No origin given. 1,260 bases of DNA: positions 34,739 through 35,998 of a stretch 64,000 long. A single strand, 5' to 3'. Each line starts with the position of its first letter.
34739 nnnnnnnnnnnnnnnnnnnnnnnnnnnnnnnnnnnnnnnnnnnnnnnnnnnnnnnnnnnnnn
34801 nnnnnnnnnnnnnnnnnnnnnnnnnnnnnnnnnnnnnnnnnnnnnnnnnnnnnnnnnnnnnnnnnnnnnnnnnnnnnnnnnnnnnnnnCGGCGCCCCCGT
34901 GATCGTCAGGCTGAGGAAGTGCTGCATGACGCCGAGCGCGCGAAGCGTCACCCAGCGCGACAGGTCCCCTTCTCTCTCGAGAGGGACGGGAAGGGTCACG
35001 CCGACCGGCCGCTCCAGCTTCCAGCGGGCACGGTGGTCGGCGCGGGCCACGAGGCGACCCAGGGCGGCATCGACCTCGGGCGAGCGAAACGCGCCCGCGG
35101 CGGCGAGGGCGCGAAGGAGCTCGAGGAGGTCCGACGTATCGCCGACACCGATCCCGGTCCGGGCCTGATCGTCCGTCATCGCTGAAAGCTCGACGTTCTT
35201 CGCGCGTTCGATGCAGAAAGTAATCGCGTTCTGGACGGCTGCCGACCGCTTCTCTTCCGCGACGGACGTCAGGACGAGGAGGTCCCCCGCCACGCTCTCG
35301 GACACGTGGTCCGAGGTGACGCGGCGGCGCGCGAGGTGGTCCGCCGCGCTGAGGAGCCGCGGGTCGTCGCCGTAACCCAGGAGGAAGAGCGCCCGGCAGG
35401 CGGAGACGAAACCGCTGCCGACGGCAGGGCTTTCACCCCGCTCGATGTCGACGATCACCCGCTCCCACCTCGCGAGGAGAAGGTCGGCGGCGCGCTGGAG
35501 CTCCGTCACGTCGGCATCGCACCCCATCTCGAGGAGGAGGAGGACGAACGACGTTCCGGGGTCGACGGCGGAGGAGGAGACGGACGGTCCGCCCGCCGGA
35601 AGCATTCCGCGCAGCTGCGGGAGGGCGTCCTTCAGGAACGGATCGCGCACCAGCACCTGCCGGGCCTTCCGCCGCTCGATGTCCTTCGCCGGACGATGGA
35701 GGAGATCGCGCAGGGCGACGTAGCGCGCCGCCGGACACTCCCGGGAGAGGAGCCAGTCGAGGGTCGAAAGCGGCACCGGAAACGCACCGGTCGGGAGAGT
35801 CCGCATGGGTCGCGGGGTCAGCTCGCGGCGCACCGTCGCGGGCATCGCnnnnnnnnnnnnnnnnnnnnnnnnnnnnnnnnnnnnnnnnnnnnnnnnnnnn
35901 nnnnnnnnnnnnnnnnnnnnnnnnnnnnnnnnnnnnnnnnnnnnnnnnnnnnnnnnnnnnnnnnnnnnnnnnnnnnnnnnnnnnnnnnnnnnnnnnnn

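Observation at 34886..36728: Gene with about 13 perfect 48-bp tandem repeats encoding an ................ unit, with a 1-nt indel that switches frame inside the array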

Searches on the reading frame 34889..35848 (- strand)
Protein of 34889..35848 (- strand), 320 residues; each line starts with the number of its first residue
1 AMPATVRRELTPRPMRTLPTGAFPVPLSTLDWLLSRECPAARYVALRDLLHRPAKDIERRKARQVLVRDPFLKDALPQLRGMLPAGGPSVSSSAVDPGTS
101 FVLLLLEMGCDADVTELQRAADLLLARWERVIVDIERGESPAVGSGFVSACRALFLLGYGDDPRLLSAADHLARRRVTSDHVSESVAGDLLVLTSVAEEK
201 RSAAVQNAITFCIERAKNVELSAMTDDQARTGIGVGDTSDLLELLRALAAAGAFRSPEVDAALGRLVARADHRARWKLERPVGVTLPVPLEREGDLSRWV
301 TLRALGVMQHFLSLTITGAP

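Call 8: search_protein_families(library=ncbifam, proteins=[window:34889-35848:-], max_evalue=0.1)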
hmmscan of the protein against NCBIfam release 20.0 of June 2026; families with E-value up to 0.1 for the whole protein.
seq(320 aa): 0 families

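Call 10: find_homologous_proteins(query=window:34889-35848:-, max_evalue=0.001)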
Query seq(320 aa) (320 aa): 313 proteins with E <= 0.001 among 8000 candidates; the best 120 are listed.
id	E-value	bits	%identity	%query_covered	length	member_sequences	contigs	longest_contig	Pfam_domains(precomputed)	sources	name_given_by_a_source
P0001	1.4e-197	673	98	100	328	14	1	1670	-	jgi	jgi:hypothetical protein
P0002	6.4e-186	635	92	100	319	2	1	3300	-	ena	-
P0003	4.6e-179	613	90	100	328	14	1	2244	-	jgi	jgi:hypothetical protein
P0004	1.3e-171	588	87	100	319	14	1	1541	-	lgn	-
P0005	2.7e-162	557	83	100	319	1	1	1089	-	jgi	jgi:hypothetical protein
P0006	5.4e-162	556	82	100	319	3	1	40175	-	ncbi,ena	-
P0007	7.6e-159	546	80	100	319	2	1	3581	-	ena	-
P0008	4.7e-158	544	81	100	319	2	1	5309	-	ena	-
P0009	1.0e-155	536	81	100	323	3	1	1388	-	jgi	jgi:hypothetical protein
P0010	2.6e-155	535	80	100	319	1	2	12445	-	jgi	jgi:hypothetical protein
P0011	2.7e-155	534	80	100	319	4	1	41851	-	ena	-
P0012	6.4e-153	527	78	100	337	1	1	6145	-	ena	-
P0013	8.8e-152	523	77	100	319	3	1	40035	-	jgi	jgi:hypothetical protein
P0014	9.4e-152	523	77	100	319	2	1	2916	-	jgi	jgi:hypothetical protein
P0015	1.4e-151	522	78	100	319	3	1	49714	-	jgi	-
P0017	4.2e-151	521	82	95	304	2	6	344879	-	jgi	jgi:hypothetical protein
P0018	1.3e-150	519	78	100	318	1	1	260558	-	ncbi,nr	ncbi:MAG: hypothetical protein IPP07_08240 [Holophagales bacterium]|nr:hypothetical protein [Holopha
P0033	1.4e-95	338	57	100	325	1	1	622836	-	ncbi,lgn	-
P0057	9.4e-68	247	46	94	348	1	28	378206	-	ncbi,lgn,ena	-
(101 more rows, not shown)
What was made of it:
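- All close homologs in the protein database are 304-345 aa and start at or just before MPATV (call 10).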

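Call 12: find_encoding_contigs(protein=P0018, flank=6000, max_places=2)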
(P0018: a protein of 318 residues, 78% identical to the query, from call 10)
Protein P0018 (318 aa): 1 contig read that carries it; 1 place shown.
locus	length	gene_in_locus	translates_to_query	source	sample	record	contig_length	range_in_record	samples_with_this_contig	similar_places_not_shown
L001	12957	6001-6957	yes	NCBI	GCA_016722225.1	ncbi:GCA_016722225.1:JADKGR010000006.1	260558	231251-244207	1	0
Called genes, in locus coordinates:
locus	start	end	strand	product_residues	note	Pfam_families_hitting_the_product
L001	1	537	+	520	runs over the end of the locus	PF01520:Amidase_3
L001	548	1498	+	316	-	PF10646:Germane (faint)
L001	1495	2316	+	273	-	PF01177:Asp_Glu_race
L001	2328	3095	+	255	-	PF01138:RNase_PH, PF03725:RNase_PH_C (weak)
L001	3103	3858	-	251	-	PF00561:Abhydrolase_1, PF00975:Thioesterase (faint), PF12146:Hydrolase_4, PF12697:Abhydrolase_6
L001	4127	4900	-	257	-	PF03009:GDPD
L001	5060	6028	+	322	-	-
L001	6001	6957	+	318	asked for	-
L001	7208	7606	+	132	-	-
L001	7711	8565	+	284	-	-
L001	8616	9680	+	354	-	PF01207:Dus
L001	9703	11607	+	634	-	PF17957:Big_7 (faint), PF00092:VWA, PF13519:VWA_2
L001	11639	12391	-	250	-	PF00196:GerE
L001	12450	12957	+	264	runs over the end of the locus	PF00106:adh_short, PF13561:adh_short_C2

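Call 13: find_encoding_contigs(protein=P0006, flank=6000, max_places=2)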
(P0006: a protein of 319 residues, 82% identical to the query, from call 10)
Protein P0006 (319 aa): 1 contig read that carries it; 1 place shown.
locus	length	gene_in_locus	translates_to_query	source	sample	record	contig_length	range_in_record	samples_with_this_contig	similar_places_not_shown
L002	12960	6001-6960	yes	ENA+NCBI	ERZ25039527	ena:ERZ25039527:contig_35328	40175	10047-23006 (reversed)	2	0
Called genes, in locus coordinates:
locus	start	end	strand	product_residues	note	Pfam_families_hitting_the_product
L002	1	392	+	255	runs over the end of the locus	PF01138:RNase_PH, PF03725:RNase_PH_C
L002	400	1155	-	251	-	PF00561:Abhydrolase_1, PF00975:Thioesterase (weak), PF12146:Hydrolase_4, PF12697:Abhydrolase_6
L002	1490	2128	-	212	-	PF00034:Cytochrom_C (faint)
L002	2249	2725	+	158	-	-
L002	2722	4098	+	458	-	PF01243:PNPOx_N, PF01590:GAF, PF13185:GAF_2, PF13492:GAF_3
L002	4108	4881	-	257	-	PF03009:GDPD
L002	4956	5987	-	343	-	-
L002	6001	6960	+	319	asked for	-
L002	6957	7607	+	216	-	-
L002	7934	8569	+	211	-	-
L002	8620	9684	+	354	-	PF01207:Dus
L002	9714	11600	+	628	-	PF00092:VWA, PF13519:VWA_2 (weak)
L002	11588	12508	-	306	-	PF02574:S-methyl_trans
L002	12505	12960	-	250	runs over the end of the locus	PF00196:GerE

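Call 14: find_encoding_contigs(protein=P0017, flank=6000, max_places=2)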
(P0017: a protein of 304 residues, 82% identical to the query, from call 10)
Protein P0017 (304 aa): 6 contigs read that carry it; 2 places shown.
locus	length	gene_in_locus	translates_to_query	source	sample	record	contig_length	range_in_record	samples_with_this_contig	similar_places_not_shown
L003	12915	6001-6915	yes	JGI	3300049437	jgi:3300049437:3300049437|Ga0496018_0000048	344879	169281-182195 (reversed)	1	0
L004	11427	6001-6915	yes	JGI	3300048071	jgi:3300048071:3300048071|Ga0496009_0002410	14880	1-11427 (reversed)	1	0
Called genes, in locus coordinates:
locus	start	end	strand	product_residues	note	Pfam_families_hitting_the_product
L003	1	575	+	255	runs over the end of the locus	PF01138:RNase_PH, PF03725:RNase_PH_C (weak)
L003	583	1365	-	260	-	PF12146:Hydrolase_4 (weak), PF00561:Abhydrolase_1, PF00975:Thioesterase (weak), PF12697:Abhydrolase_6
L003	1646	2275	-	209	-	PF00034:Cytochrom_C (faint)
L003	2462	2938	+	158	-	PF01243:PNPOx_N (weak)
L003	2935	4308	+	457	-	PF01243:PNPOx_N, PF01590:GAF, PF13185:GAF_2, PF13492:GAF_3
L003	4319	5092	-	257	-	PF03009:GDPD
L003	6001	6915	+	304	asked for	-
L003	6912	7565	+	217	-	-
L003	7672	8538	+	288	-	-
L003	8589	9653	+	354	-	PF01207:Dus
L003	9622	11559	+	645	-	PF00092:VWA, PF13519:VWA_2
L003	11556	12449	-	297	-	PF02574:S-methyl_trans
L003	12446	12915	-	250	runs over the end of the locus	PF00196:GerE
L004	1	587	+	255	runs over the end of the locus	PF01138:RNase_PH, PF03725:RNase_PH_C (weak)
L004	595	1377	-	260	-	PF12146:Hydrolase_4 (weak), PF00561:Abhydrolase_1, PF00975:Thioesterase (weak), PF12697:Abhydrolase_6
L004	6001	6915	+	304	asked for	-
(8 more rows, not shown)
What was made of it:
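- In the three loci inspected, gene callers left the upstream 0.9-1.1 kb empty or called wrong-frame or antisense ORFs (calls 12-14).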

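Call 23: search_solved_structures(query=A1, max_evalue=1)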
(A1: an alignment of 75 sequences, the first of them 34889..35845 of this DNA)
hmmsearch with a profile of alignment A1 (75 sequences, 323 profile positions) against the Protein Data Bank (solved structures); distinct sequences matched with E-value up to 1: 2.
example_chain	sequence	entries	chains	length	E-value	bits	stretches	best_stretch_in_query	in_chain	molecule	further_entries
6bjp_A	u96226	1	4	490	0.42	12.9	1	170-258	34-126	NAD/NADP-dependent betaine aldehyde dehydrogenase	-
6yw5_DD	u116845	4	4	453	0.67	12.3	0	149-188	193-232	Mito ribosomal protein S4 | S4 RNA-binding domain-containing protein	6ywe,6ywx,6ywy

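Call 25: find_related_loci(query=A1, collection=genome_contigs, flank=4000)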
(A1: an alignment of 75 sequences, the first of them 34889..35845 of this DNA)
Query A1 (319 aa) in genome_contigs; peptide patterns used: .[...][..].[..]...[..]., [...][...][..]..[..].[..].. (x = any residue, [..] = any of these).
599 stretches matched a pattern (row limit reached: there are more); 44 encode a relative of the query (tblastn E <= 1e-3); 44 distinct loci.
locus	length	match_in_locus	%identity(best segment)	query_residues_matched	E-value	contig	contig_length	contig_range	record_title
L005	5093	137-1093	98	1-319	0e+0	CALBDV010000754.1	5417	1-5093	MAG TPA_asm: uncultured Holophagales bacterium isolate SRR5576002_bin.111_CONCOCT_v1.1_MAG genome assembly, contig: ERZ7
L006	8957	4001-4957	90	1-319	9e-178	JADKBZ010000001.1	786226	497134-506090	MAG: Holophagales bacterium isolate OdNE_18-Q3-R46-58_BATAC.193 tig00000899-10-7829170, whole genome shotgun sequence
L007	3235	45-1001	80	1-319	8e-164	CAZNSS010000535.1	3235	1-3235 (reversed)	MAG TPA_asm: uncultured Holophagales bacterium isolate binchicken_co197_117 genome assembly, contig: NODE_70177_length_3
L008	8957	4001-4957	75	1-319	2e-151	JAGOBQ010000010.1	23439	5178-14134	MAG: Thermoanaerobaculia bacterium isolate Go_UH_bin_178 Go_UH_1673_length_23439_cov_5.081503, whole genome shotgun sequ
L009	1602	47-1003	75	1-319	2e-163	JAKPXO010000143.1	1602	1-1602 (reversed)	MAG: Acidobacteriota bacterium isolate USPA_metabat.87 k141_1039475, whole genome shotgun sequence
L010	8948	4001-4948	78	1-316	9e-143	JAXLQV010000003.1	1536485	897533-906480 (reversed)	MAG: Thermoanaerobaculia bacterium isolate STL-ACI12 C1.273.fa-3, whole genome shotgun sequence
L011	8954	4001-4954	77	1-319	3e-139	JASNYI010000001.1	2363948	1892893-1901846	MAG: Thermoanaerobaculia bacterium isolate ACID-3 HKU-EGSB-ACID-3_1, whole genome shotgun sequence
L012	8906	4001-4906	73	17-318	1e-137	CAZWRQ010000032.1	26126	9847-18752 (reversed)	MAG TPA_asm: uncultured Holophagales bacterium isolate binchicken_co269_231 genome assembly, contig: NODE_1607_length_26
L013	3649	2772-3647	74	1-292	8e-139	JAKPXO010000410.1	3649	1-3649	MAG: Acidobacteriota bacterium isolate USPA_metabat.87 k141_259005, whole genome shotgun sequence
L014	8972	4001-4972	57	1-319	5e-103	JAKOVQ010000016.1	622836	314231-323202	MAG: Acidobacteriota bacterium isolate JPNG_maxbin.061 k201_406614, whole genome shotgun sequence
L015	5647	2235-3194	47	10-319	1e-69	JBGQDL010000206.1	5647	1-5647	MAG: Thermoanaerobaculia bacterium isolate OBJ2_061818_110_17 k141_1722603_length_5647_cov_12.0000, whole genome shotgun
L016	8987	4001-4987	47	1-315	3e-72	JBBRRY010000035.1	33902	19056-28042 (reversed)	MAG: Thermoanaerobaculia bacterium isolate La2_maxbin2.056 La2_maxbin2.056_K_2478283L33902_cov_80.9480, whole genome sho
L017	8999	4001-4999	46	1-319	6e-69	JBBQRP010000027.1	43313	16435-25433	MAG: Thermoanaerobaculia bacterium isolate Co_metawrap_1695 Cmw_1695_k141_23201778_length_43313_cov_26.9898, whole genom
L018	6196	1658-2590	44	13-315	3e-67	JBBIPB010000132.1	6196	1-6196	MAG: Acidobacteriota bacterium isolate QH2S170213_bin_293 NODE_12946_length_6196_cov_10.187429, whole genome shotgun seq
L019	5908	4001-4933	49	17-318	3e-67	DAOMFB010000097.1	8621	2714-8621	MAG TPA_asm: Thermoanaerobaculia bacterium isolate AMR_MDS_5013 NODE_933_length_8621_cov_6.276675, whole genome shotgun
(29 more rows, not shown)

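Call 28: predict_structure(alignment_id=A1)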
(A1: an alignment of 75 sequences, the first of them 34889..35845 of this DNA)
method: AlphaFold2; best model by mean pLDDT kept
length: 319 residues; sequences in the alignment: 75
mean_pLDDT: 91.5   pTM: 0.90
mean pLDDT of the five models: 91.5, 91.1, 90.6, 90.3, 89.8
residues with pLDDT >= 90: 254; 70-90: 44; 50-70: 15; < 50: 6
segments of 3 or more residues with pLDDT < 50: 1-3, 5-7
pLDDT, mean of each block of 10 residues (from residue 1): 50 79 96 97 97 97 96 93 72 85 96 96 94 94 92 96 97 88 89 98 98 97 93 87 98 96 96 95 87 96 98 83
secondary structure, 60 per line:
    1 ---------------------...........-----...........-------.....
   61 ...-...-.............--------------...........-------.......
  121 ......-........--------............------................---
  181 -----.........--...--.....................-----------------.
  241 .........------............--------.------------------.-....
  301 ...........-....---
elements in order: E22-25 H26-32 H38-48 H56-63 H69-81 H96-106 H114-126 H128-135 H144-155 H162-177 H186-194 H202-222 H240-249 H256-267 H297-311 E313-316
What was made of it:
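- On Terpenoid cyclase / prenyltransferase-type alpha/alpha toroid superfamily: The model is confident (pLDDT 91.5, pTM 0.90, call 28).
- AF2 model of the domain: pLDDT 91.5, pTM 0.90 (call 28).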

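Call 31: fold_search(model_id=the predicted structure, library=pdb)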
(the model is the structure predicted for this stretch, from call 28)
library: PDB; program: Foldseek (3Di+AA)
matches with E <= 10: 423; with E <= 0.001: 0
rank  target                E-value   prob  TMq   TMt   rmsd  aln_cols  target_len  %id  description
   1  3sqc_A                1.5e-02  0.99  0.40  0.24  10.7       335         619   16  SQUALENE-HOPENE CYCLASE (released 1999-05-18)
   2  4zrp_A                1.5e-02  1.00  0.43  0.36   7.7       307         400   17  TC:CD320 (released 2016-07-20)
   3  7qbe_C                1.5e-02  0.99  0.40  0.34   8.1       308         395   16  TC:CD320 in complex with nanobody TC-Nb11 (released 2022-03-16)
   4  7qbg_C                2.7e-02  1.00  0.42  0.37   7.9       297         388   18  TC:CD320 in complex with nanobody TC-Nb4 (released 2022-03-16)
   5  7qbe_A                3.3e-02  0.99  0.44  0.37   7.9       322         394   16  TC:CD320 in complex with nanobody TC-Nb11 (released 2022-03-16)
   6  8ixt                  4.2e-02  0.95  0.37  0.32   9.5       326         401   14  Rat Transcobalamin in Complex with Glutathionylcobalamin (released 2024-05-22)
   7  7qbf_A                5.3e-02  0.99  0.44  0.36   7.8       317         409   15  TC:CD320 in complex with nanobody TC-Nb34 (released 2022-03-16)
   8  2bb6_A                5.6e-02  0.98  0.42  0.34   8.1       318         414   15  Structure of Cobalamin-complexed Bovine Transcobalamin in Monoclinic Crystal Form (released 2006-04-04)
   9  8ixu                  8.6e-02  0.87  0.38  0.33   9.0       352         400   13  Rat Transcobalamin in Complex with Cobalamin (released 2024-05-22)
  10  6rd5_3                9.5e-02  0.94  0.30  0.37  11.6       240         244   13  CryoEM structure of Polytomella F-ATP synthase, focussed refinement of Fo and peripheral stalk, C2 symmetry (released 2019-07-03)
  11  9qk2_B                1.9e-01  0.85  0.36  0.22   7.2       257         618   12  Structure of the Complement classical and lectin pathway C3 convertase in complex with substrate C3 (released 2025-12-24)
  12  9u62_D                2.1e-01  0.93  0.38  0.15   6.6       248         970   15  AP pathways C3 convertase C3bBbP and C3 complex (released 2026-01-14)
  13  5jpn_B                2.2e-01  0.75  0.44  0.24  11.6       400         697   10  Structure of human complement C4 rebuilt using iMDFF (released 2016-08-10)
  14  4d4a_A                2.5e-01  0.72  0.39  0.38   8.3       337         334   11  Structure of the catalytic domain (BcGH76) of the Bacillus circulans GH76 alpha mannanase, Aman6. (released 2015-03-25)
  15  5m77_A                2.6e-01  0.80  0.42  0.41   7.8       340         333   10  a GH76 family enzyme structure (released 2017-08-09)
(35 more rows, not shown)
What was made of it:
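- Closest known: Alpha/alpha-toroid proteins of the terpenoid cyclase / prenyltransferase type. Same: The predicted fold of the 319-aa domain matches these best in the PDB (Foldseek probability 0.99-1.0, call 31).
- Top PDB matches are squalene-hopene cyclase, transcobalamin, the C3d/TED domain and GH76, all alpha/alpha toroids (call 31).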

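Call 39: find_related_loci(query=window:34889-35845:-, collection=metagenome_contigs, flank=2500)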
Query window:34889-35845:- (319 aa) in metagenome_contigs; peptide patterns used: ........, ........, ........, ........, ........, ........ (x = any residue, [..] = any of these).
270 stretches matched a pattern; 16 encode a relative of the query (tblastn E <= 1e-3); 15 distinct loci.
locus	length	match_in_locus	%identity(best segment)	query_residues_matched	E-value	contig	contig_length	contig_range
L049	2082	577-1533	90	1-319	0e+0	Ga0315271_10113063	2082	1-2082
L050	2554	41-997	82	1-319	3e-171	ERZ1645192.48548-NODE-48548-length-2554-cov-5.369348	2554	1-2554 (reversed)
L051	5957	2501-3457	76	1-319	2e-153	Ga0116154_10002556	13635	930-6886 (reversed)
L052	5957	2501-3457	74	1-319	2e-149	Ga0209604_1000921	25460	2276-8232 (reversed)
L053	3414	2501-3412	75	1-304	2e-145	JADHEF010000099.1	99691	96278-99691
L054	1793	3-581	98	127-319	2e-129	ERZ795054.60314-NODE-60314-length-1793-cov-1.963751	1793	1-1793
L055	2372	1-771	72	61-317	6e-108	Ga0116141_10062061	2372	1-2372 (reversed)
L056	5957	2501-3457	87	1-319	1e-177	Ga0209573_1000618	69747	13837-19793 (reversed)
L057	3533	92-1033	47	19-317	2e-69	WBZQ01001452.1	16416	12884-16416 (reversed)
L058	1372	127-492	89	197-318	4e-61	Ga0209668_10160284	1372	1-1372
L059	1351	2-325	90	212-319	2e-54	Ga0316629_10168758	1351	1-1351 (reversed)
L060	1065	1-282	85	226-319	4e-32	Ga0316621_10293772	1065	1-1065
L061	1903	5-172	89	261-316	2e-27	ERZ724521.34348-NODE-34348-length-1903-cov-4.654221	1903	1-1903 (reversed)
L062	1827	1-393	48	191-318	5e-25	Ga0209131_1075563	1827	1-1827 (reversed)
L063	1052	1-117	87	281-319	9e-17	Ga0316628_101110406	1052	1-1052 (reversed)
